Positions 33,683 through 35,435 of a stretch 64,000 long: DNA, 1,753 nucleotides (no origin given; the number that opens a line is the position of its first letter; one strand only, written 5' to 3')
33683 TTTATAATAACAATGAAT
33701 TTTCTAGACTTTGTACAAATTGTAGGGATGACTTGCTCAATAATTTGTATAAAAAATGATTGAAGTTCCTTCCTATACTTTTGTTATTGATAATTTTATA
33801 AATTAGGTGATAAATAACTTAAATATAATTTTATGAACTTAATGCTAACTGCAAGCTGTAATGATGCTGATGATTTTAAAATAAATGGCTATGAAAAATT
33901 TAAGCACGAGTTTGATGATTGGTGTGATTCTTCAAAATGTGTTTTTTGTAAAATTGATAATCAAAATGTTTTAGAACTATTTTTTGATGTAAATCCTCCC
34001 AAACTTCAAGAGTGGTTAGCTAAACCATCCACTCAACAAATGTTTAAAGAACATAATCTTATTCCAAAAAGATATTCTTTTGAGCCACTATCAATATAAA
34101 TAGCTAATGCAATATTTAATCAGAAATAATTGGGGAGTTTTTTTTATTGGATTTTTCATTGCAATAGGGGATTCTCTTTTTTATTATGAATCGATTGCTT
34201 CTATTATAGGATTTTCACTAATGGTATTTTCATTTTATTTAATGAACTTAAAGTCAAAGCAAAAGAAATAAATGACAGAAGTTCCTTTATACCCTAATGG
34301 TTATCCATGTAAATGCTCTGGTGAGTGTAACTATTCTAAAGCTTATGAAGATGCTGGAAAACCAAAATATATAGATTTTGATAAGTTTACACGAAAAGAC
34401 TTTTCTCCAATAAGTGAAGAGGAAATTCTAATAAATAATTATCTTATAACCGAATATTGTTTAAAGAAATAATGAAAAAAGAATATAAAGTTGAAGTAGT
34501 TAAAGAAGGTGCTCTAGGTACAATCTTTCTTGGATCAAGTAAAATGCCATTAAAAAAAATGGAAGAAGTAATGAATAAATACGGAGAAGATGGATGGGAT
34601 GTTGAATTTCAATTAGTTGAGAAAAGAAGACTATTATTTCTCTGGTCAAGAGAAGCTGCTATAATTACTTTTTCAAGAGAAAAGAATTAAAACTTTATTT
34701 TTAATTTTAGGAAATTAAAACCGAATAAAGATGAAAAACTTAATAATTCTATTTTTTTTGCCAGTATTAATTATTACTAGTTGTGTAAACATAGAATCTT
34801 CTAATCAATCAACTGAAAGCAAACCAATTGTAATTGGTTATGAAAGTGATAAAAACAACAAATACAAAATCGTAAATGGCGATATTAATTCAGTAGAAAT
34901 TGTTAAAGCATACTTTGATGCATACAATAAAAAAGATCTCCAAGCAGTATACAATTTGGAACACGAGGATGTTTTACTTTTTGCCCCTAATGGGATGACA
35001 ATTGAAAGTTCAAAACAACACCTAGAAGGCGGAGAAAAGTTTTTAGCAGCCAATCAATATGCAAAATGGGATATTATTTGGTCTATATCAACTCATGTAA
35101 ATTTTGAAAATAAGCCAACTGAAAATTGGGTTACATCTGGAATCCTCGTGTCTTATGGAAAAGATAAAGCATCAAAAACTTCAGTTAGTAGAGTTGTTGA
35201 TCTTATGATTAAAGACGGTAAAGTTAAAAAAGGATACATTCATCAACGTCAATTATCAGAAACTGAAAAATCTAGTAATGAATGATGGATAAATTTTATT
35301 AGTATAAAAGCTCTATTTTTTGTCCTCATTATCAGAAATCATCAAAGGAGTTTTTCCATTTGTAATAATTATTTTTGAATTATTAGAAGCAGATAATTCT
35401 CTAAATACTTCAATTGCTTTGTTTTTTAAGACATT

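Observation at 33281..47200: Cassette-like hypervariable island downstream of tRNA-His with no recombinase in sight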

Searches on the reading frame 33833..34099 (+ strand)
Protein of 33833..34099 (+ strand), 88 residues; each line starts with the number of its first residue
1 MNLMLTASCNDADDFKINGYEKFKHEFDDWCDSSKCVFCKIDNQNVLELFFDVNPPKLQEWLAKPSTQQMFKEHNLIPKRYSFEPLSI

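Call 20: search_protein_families(library=pfam, proteins=[window:33833-34099:+], max_evalue=0.01)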
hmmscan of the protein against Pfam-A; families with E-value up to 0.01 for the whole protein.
window:33833-34099:+ (88 aa): 1 family
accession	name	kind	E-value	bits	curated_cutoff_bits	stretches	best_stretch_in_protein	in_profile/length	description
PF02023.22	SCAN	-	0.0026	18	27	1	21-71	24-74/90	SCAN domain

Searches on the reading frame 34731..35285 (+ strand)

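Call 20: search_protein_families(library=pfam, proteins=[window:34731-35285:+], max_evalue=0.01)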
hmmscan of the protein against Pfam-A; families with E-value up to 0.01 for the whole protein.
window:34731-35285:+ (184 aa): 2 families
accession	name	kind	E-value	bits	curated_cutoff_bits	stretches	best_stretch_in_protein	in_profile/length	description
PF12680.13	SnoaL_2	-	0.002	19.1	27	1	58-117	1-59/102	SnoaL-like domain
PF16140.10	DUF4848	-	0.009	16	22.8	0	18-73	137-189/216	Domain of unknown function (DUF4848)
